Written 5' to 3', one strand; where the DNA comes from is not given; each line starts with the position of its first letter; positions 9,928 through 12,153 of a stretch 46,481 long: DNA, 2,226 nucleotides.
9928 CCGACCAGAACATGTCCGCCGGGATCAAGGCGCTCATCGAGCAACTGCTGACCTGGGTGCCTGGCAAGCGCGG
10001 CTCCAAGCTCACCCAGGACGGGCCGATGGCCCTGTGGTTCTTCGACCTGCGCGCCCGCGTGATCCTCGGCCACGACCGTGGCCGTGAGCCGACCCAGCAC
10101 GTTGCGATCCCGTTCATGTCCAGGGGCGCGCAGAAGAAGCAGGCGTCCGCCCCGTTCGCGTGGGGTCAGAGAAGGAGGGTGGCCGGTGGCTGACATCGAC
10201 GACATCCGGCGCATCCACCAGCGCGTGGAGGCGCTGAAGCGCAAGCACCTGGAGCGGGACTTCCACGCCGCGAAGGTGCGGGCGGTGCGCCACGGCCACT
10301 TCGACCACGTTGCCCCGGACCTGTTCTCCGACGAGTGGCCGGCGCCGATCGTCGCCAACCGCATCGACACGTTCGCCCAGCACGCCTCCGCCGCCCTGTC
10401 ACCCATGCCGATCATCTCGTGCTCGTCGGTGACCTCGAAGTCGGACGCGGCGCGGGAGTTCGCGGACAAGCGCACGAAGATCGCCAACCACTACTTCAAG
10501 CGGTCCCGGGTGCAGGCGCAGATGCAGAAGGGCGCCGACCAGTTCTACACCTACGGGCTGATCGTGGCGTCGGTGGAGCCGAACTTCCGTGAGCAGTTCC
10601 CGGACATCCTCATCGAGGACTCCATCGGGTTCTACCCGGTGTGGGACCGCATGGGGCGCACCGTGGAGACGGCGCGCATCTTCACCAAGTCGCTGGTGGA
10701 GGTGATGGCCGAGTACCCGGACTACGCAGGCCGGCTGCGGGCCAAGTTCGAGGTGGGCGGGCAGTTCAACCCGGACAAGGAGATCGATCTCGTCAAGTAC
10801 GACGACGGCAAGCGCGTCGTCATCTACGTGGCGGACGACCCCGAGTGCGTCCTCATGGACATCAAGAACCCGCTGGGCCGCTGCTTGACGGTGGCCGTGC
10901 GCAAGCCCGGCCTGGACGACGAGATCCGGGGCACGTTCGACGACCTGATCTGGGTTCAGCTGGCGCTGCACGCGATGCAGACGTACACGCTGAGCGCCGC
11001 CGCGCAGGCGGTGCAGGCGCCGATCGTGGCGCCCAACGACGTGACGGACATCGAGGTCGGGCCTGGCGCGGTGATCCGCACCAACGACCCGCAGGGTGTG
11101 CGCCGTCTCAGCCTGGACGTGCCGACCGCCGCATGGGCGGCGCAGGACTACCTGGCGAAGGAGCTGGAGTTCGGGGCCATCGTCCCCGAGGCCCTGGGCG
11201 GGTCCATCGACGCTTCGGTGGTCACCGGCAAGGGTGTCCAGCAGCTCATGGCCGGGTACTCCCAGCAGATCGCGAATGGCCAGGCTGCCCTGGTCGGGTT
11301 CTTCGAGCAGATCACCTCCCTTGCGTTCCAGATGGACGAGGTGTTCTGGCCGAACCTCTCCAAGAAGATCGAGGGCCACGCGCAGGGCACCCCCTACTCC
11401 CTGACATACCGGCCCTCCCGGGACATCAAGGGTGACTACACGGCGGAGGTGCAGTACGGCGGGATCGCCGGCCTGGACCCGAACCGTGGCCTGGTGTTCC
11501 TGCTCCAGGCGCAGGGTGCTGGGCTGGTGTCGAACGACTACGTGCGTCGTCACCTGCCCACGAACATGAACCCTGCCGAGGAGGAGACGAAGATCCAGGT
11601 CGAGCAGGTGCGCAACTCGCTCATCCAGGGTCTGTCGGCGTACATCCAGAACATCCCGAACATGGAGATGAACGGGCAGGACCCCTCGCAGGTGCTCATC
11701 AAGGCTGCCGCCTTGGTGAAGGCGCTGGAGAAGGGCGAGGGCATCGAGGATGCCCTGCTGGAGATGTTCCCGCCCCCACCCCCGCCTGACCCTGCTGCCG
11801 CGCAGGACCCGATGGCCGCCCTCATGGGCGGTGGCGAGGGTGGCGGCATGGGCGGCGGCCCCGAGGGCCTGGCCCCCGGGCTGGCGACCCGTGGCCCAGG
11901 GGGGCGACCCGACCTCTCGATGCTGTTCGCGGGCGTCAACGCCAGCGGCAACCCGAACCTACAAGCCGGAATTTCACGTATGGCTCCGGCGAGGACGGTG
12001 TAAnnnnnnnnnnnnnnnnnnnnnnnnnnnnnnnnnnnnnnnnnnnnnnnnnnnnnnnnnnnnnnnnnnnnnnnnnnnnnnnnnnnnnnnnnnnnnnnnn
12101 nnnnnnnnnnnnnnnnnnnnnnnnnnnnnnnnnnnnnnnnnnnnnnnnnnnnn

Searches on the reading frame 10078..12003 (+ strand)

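Call 11: search_protein_families(library=phrogs, proteins=[window:10078-12003:+], max_evalue=0.001)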
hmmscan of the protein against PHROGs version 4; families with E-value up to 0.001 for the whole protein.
window:10078-12003:+ (641 aa): 1 family
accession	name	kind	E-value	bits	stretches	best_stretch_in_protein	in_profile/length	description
phrog_104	-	head and packaging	6.2e-16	59.1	1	130-634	117-546/550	portal protein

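Call 12: search_protein_families(library=pfam, proteins=[window:10078-12003:+], max_evalue=0.001)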
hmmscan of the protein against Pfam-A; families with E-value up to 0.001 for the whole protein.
window:10078-12003:+ (641 aa): 0 families
